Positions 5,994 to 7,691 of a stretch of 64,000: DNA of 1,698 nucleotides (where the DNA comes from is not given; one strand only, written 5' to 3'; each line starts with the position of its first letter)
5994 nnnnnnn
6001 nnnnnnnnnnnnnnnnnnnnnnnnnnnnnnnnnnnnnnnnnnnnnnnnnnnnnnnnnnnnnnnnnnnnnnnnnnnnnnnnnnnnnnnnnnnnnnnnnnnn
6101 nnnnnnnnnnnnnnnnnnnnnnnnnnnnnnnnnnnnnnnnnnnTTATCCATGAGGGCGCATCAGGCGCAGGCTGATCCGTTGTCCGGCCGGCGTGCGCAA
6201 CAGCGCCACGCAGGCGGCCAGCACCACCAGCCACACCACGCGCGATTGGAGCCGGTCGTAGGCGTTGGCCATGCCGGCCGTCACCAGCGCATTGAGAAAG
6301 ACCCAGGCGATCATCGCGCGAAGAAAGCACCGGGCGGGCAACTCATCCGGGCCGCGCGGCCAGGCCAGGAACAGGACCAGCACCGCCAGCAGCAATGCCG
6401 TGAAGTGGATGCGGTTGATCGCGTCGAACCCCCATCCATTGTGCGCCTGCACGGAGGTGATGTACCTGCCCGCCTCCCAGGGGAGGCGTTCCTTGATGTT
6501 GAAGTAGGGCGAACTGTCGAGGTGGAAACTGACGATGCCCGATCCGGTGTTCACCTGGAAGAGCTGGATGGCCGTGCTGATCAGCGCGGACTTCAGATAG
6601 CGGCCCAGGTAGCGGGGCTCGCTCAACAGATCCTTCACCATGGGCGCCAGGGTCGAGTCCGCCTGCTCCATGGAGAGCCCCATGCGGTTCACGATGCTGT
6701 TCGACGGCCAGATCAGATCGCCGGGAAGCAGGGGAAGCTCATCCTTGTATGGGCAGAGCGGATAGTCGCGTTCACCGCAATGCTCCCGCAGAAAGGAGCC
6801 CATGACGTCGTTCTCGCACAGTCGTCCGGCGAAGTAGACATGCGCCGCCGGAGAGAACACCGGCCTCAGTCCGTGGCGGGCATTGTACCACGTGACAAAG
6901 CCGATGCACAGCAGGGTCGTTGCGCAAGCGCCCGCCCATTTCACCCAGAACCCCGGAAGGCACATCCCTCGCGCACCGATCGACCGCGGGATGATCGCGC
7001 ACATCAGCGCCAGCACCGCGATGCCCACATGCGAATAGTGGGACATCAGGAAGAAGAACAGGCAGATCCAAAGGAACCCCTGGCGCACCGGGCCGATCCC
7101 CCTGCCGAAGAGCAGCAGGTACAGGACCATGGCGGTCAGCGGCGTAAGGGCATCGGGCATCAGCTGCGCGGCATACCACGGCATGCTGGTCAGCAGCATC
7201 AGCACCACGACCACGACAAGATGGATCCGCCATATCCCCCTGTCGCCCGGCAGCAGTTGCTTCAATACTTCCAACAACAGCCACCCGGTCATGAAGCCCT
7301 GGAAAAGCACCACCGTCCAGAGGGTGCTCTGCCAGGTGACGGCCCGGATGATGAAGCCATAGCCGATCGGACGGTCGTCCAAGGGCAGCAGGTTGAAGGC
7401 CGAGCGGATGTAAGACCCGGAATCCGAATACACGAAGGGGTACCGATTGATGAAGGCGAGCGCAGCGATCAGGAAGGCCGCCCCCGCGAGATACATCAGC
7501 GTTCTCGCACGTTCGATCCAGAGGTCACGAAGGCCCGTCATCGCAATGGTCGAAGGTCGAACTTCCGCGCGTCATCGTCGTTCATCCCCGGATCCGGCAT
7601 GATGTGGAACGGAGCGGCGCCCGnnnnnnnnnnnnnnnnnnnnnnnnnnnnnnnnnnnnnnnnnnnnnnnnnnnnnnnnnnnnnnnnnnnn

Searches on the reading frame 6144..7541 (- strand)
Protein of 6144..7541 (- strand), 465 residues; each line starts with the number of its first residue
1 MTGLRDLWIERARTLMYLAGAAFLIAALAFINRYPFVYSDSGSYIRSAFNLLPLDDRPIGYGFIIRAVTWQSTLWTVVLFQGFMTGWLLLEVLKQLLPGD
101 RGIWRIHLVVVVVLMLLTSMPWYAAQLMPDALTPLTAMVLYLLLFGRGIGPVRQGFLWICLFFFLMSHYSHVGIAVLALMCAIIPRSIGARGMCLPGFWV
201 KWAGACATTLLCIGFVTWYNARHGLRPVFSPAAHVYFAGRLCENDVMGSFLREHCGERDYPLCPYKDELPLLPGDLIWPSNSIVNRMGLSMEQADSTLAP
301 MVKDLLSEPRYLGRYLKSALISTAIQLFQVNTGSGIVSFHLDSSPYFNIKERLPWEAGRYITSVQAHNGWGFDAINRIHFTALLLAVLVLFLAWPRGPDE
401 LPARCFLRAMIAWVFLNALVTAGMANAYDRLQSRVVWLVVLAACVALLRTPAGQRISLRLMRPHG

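Call 4: search_protein_families(library=pfam, proteins=[window:6144-7541:-], max_evalue=1)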
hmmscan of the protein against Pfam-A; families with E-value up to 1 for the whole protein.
window:6144-7541:- (465 aa): 0 families

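Call 5: search_protein_families(library=ncbifam, proteins=[window:6144-7541:-], max_evalue=1)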
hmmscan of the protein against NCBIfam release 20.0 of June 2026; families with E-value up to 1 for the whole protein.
window:6144-7541:- (465 aa): 0 families

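Call 17: find_homologous_proteins(query=window:6144-7541:-, max_evalue=0.001)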
Query window:6144-7541:- (465 aa): 85 proteins with E <= 0.001 among 8000 candidates.
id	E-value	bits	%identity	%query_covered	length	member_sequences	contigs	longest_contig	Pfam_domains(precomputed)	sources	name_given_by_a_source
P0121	0.0e+0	1061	99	100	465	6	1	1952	-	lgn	-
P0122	1.3e-169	583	57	97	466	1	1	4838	-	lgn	-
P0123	2.7e-168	579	58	98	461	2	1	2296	-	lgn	-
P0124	9.4e-167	574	55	96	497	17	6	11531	-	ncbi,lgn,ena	-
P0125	2.3e-166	572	57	98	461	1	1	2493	-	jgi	jgi:hypothetical protein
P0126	2.0e-162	559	57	95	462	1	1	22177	-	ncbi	-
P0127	3.5e-161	555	56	99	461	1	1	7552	-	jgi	jgi:hypothetical protein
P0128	1.3e-159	550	54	97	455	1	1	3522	-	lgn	-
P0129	5.8e-159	548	55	97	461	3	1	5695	-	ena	-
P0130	4.8e-158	545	54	94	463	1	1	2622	-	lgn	-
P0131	1.3e-157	544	55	96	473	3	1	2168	-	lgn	-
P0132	6.5e-157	541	53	97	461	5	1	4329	-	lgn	-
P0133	7.1e-154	531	54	97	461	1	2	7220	-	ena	-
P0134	4.1e-153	529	54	96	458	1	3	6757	-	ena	-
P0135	1.1e-152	527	52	97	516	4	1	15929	-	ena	-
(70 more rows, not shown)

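Call 20: search_solved_structures(query=A2, max_evalue=10, show_alignments=1)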
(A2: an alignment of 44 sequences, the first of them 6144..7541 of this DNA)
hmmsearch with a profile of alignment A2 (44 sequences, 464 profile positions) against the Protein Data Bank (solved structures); distinct sequences matched with E-value up to 10: 8.
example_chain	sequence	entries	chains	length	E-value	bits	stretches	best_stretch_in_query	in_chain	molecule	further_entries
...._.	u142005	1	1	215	0.21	13.4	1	361-417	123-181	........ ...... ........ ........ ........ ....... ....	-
8a22_Av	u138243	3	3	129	0.4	12.4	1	270-353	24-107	bL28m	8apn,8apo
6tn7_B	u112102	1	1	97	0.48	12.2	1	273-339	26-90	Activity-regulated cytoskeleton-associated protein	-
8glt_1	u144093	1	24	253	0.5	12.1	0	343-433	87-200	C2-chlorophyll-comp_O32-15_ctermHis, polyalanine model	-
6z16_C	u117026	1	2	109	2.3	10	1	135-218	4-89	Multisubunit Na+/H+ antiporter, C subunit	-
7d3u_C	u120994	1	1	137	2.3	9.9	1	136-214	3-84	Monovalent Na+/H+ antiporter subunit C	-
3lup_A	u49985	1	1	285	3.2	9.5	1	291-351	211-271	DegV family protein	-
8vxq_R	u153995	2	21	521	7.3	8.3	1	291-375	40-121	gp72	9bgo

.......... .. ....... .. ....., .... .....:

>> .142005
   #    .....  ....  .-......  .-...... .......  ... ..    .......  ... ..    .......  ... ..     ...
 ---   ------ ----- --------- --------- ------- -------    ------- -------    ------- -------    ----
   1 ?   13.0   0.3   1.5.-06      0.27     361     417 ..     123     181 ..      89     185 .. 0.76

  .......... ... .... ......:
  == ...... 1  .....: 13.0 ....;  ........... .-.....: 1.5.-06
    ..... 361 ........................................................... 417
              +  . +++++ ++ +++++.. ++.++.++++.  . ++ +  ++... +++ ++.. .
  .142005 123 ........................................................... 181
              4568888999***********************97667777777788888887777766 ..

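Call 29: predict_structure(alignment_id=A2)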
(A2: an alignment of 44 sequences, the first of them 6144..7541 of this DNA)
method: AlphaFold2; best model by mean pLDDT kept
length: 465 residues; sequences in the alignment: 44
mean_pLDDT: 95.5   pTM: 0.94
mean pLDDT of the five models: 95.5, 94.8, 94.6, 94.6, 94.4
residues with pLDDT >= 90: 433; 70-90: 25; 50-70: 6; < 50: 1
segments of 3 or more residues with pLDDT < 50: none
pLDDT, mean of each block of 10 residues (from residue 1): 90 96 98 97 97 96 97 97 98 93 94 98 97 98 96 98 98 98 88 81 98 98 97 96 96 98 98 94 97 97 98 97 95 92 96 97 92 96 98 95 97 98 91 97 98 95 73
secondary structure, 60 per line:
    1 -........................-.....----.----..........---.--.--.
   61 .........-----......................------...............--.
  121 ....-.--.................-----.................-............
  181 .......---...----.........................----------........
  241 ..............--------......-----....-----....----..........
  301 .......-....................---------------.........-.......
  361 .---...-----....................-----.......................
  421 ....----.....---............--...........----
elements in order: H2-25 H27-31 H41-50 H60-69 H75-96 H103-117 H120-124 H129-145 H151-167 H169-187 H198-222 H233-254 H263-268 H274-277 H283-286 H291-307 H309-328 H344-352 H354-361 H373-392 H398-424 H429-433 H437-448 H451-461
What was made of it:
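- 6144..7541 (-): o6144: member of an unannotated polytopic family (465 aa, about 10 TM) with a predicted GT-C-like fold. It is the conserved partner of the GT2. The AF2 model has pLDDT 95.5 (call 29).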

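Call 33: fold_search(model_id=the predicted structure, library=pdb)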
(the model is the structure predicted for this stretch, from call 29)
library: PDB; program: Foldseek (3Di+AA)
matches with E <= 10: 280; with E <= 0.001: 0
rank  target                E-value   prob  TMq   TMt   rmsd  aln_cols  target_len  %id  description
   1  8age_A                1.8e-03  1.00  0.38  0.29  12.9       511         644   12  Structure of yeast oligosaccharylransferase complex with acceptor peptide bound (released 2022-12-07)
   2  8b6l_I                3.3e-03  1.00  0.40  0.29  15.4       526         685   10  Subtomogram average of the human Sec61-TRAP-OSTA-translocon (released 2022-12-07)
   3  7oci_F                3.5e-03  1.00  0.41  0.32  13.2       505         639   12  Cryo-EM structure of yeast Ost6p containing oligosaccharyltransferase complex (released 2022-02-16)
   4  6s7t_A                5.8e-03  1.00  0.44  0.31  15.5       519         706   11  Cryo-EM structure of human oligosaccharyltransferase complex OST-B (released 2019-12-18)
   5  9n9j_I                6.1e-03  1.00  0.43  0.30  16.1       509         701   11  Structure of a GRP94 folding intermediate engaged with a CCDC134- and FKBP11-bound secretory translocon (released 2025-11-19)
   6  6c26_A                6.3e-03  1.00  0.42  0.32  17.2       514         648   11  The Cryo-EM structure of a eukaryotic oligosaccharyl transferase complex (released 2018-01-31)
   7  5ezm                  6.6e-03  0.99  0.32  0.28  19.5       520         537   12  Crystal Structure of ArnT from Cupriavidus metallidurans in the apo state (released 2016-02-17)
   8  8pn9_A                8.1e-03  1.00  0.42  0.32  14.2       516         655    9  Structure of human oligosaccharyltransferase OST-A complex bound to NGI-1 (released 2024-05-08)
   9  6ftg_5                8.4e-03  1.00  0.42  0.32  15.8       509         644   10  Subtomogram average of OST-containing ribosome-translocon complexes from canine rough microsomal membranes (released 2018-03-21)
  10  5f15                  1.4e-02  0.99  0.35  0.31  18.9       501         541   12  Crystal Structure of ArnT from Cupriavidus metallidurans bound to Undecaprenyl phosphate (released 2016-02-17)
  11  5gmy_A                1.6e-02  1.00  0.45  0.27  16.0       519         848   11  Crystal structure of the Archaeoglobus fulgidus oligosaccharyltransferase (O29867_ARCFU) tethered with an acceptor pep (released 2017-02-01)
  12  8agb_A                2.1e-02  1.00  0.37  0.28  13.7       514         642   12  Structure of yeast oligosaccharylransferase complex with lipid-linked oligosaccharide bound (released 2022-12-07)
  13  3wak                  2.3e-02  1.00  0.42  0.26  15.6       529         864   12  Crystal structure of the Archaeoglobus fulgidus oligosaccharyltransferase (O29867_ARCFU) in the apo form (released 2013-10-30)
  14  7zp9_C                2.7e-02  0.54  0.18  0.19  21.3       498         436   14  KtrAB complex - KtrA8 ring with a KtrB dimer on each side (released 2023-05-10)
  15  5ogl_A                3.7e-02  0.99  0.40  0.29  16.5       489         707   11  Structure of bacterial oligosaccharyltransferase PglB in complex with an acceptor peptide and an lipid-linked oligosac (released 2017-10-25)
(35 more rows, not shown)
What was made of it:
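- On GT-C fold glycosyltransferase superfamily: For o6144, the top 13 hits are all GT-C but weaker (E 2e-3 to 2e-2, TM 0.32-0.45) (call 33).
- Every one of the top 13 structural hits is a GT-C enzyme at probability 0.99-1.0, while nearly all transporter hits score below 0.2 (call 33).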

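Call 41: find_related_loci(query=A2, collection=genome_contigs, flank=10000)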
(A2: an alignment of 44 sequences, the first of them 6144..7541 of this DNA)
Query A2 (465 aa) in genome_contigs; peptide patterns used: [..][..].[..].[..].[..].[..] (x = any residue, [..] = any of these).
154 stretches matched a pattern; 135 encode a relative of the query (tblastn E <= 1e-3); the best 80 are kept; 80 distinct loci.
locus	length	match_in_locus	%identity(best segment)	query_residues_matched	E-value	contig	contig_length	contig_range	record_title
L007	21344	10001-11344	54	14-465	6e-149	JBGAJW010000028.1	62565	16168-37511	MAG: Flavobacteriales bacterium isolate MAG_AAO_H125.21 AAOH125-21_opera_contig_1431, whole genome shotgun sequence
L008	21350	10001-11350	55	7-455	2e-162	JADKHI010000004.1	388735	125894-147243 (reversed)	MAG: Flavobacteriales bacterium isolate Skiv_18-Q3-R9-52_BAT3C.268 tig00287281-10-3884850, whole genome shotgun sequence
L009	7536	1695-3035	52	11-456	1e-147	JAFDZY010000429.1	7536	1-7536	MAG: Bacteroidetes bacterium isolate SZAS AMP-78 CK_MAG-79__430__length-7536, whole genome shotgun sequence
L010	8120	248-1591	54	10-456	2e-143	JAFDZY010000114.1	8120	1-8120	MAG: Bacteroidetes bacterium isolate SZAS AMP-78 CK_MAG-79__114__length-8120, whole genome shotgun sequence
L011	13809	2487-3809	52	17-456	1e-141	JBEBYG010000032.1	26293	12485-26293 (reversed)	MAG: Cryomorpha ignava isolate T2.bin.84 NODE_5954_length_26293_cov_20.564144, whole genome shotgun sequence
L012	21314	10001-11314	52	20-456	2e-138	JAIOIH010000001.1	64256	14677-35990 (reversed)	MAG: Flavobacteriales bacterium isolate MAG_25 contig_6835, whole genome shotgun sequence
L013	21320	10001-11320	54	11-450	2e-134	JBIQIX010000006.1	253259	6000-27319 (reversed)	MAG: Flavobacteriales bacterium isolate mag.25f NODE_37_length_253259, whole genome shotgun sequence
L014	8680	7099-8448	52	13-465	1e-131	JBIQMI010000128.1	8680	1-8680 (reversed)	MAG: Cryomorphaceae bacterium isolate mag.29h NODE_2169_length_8680, whole genome shotgun sequence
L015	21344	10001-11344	43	1-449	3e-99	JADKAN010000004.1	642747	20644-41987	MAG: Flavobacteriales bacterium isolate Mari_18-Q3-R65-66_BAT3C.397 tig00001412-10-6420560, whole genome shotgun sequenc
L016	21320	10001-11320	40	8-448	2e-98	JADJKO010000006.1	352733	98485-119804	MAG: Flavobacteriales bacterium isolate EsbE_18-Q3-R3-47_BATAC.451 tig00002318-10-3515600, whole genome shotgun sequence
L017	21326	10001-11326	43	13-449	3e-98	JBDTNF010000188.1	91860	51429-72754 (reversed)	MAG: Flavobacteriales bacterium isolate cluster3_bin.144 NODE_435_length_91860_cov_7.984206, whole genome shotgun sequen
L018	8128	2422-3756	40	12-452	1e-90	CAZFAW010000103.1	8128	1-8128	MAG TPA_asm: uncultured Chryseobacterium sp. isolate binchicken_co197_380 genome assembly, contig: NODE_17245_length_812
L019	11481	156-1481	39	13-452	3e-89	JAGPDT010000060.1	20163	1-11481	MAG: Flavobacteriales bacterium isolate Gw_SlAct_bin_418 Gw_SlAct_5919_length_20163_cov_14.302206, whole genome shotgun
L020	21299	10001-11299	42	13-443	9e-87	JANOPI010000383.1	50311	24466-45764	MAG: Flavobacteriales bacterium isolate VAR_4_metabat_71 VAR_4_k141_3075158, whole genome shotgun sequence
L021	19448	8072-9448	38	9-465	1e-84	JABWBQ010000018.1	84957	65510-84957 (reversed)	MAG: Flavobacteriales bacterium isolate MAG_34 scaffold_549, whole genome shotgun sequence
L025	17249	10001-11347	41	5-455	1e-77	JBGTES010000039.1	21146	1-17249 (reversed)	MAG: Flavobacteriales bacterium isolate JTS-RE173 k141_672833, whole genome shotgun sequence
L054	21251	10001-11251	28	19-447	4e-27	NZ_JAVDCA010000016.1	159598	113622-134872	Astrobacterium formosum strain Astr-EGSB 16, whole genome shotgun sequence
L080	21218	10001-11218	27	29-441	7e-21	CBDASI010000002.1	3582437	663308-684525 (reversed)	MAG: Acetobacteraceae bacterium isolate 6dd22610-9232-4dae-8ee3-5e4ec884a064 genome assembly, contig: contig_2, whole ge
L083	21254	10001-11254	28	32-449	2e-20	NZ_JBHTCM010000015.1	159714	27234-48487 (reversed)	Rhodocista pekingensis strain CGMCC 1.2194 platanus_K_17_124_15, whole genome shotgun sequence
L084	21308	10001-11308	25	13-448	2e-20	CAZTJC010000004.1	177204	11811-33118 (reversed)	MAG TPA_asm: uncultured Acetobacteraceae bacterium isolate binchicken_co183_5 genome assembly, contig: NODE_93_length_17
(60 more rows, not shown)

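Call 61: search_protein_families(library=pfam, proteins=[L016:12869-15328:-, L017:6391-8433:+, L008:13867-15828:+, L013:11370-12926:-, L011:4441-6279:+, L025:11381-13015:+, L025:13794-15599:-, L021:13505-15496:-, L084:8714-9991:+, L080:7129-8469:+], max_evalue=0.01)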
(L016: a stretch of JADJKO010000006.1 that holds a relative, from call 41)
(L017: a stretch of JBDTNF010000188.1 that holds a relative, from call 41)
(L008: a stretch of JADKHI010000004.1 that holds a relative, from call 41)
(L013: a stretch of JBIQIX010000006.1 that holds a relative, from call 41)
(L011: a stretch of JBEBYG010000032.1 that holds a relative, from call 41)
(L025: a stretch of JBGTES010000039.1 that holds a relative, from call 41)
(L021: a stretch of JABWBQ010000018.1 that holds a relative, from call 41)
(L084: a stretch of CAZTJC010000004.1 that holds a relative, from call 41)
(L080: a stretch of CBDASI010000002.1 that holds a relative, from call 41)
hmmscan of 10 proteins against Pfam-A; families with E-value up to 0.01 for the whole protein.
L016:12869-15328:- (820 aa): 0 families

L017:6391-8433:+ (681 aa): 1 family
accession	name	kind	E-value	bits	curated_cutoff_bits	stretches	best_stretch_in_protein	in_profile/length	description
PF13231.12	PMT_2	-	1.7e-10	41.8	26.1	1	224-387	4-160/160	Dolichyl-phosphate-mannose-protein mannosyltransferase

L008:13867-15828:+ (654 aa): 0 families

L013:11370-12926:- (519 aa): 0 families

L011:4441-6279:+ (613 aa): 0 families

L025:11381-13015:+ (545 aa): 1 family
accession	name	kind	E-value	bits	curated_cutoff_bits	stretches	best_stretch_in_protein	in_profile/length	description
PF09594.16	GT87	-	0.00085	19.6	25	1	89-317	8-234/237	Glycosyltransferase family 87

L025:13794-15599:- (602 aa): 1 family
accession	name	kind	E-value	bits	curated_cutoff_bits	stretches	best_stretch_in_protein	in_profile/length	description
PF13231.12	PMT_2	-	2.8e-07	31.3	26.1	1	64-208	4-148/160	Dolichyl-phosphate-mannose-protein mannosyltransferase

L021:13505-15496:- (664 aa): 0 families

L084:8714-9991:+ (426 aa): 1 family
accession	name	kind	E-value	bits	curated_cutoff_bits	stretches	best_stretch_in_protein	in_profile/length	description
PF00535.33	Glycos_transf_2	-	3.3e-24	86.2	23.3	1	48-205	1-162/168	Glycosyl transferase family 2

L080:7129-8469:+ (447 aa): 1 family
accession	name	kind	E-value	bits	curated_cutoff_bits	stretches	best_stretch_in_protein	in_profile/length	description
PF00535.33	Glycos_transf_2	-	2.4e-25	89.9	23.3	1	48-206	1-163/168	Glycosyl transferase family 2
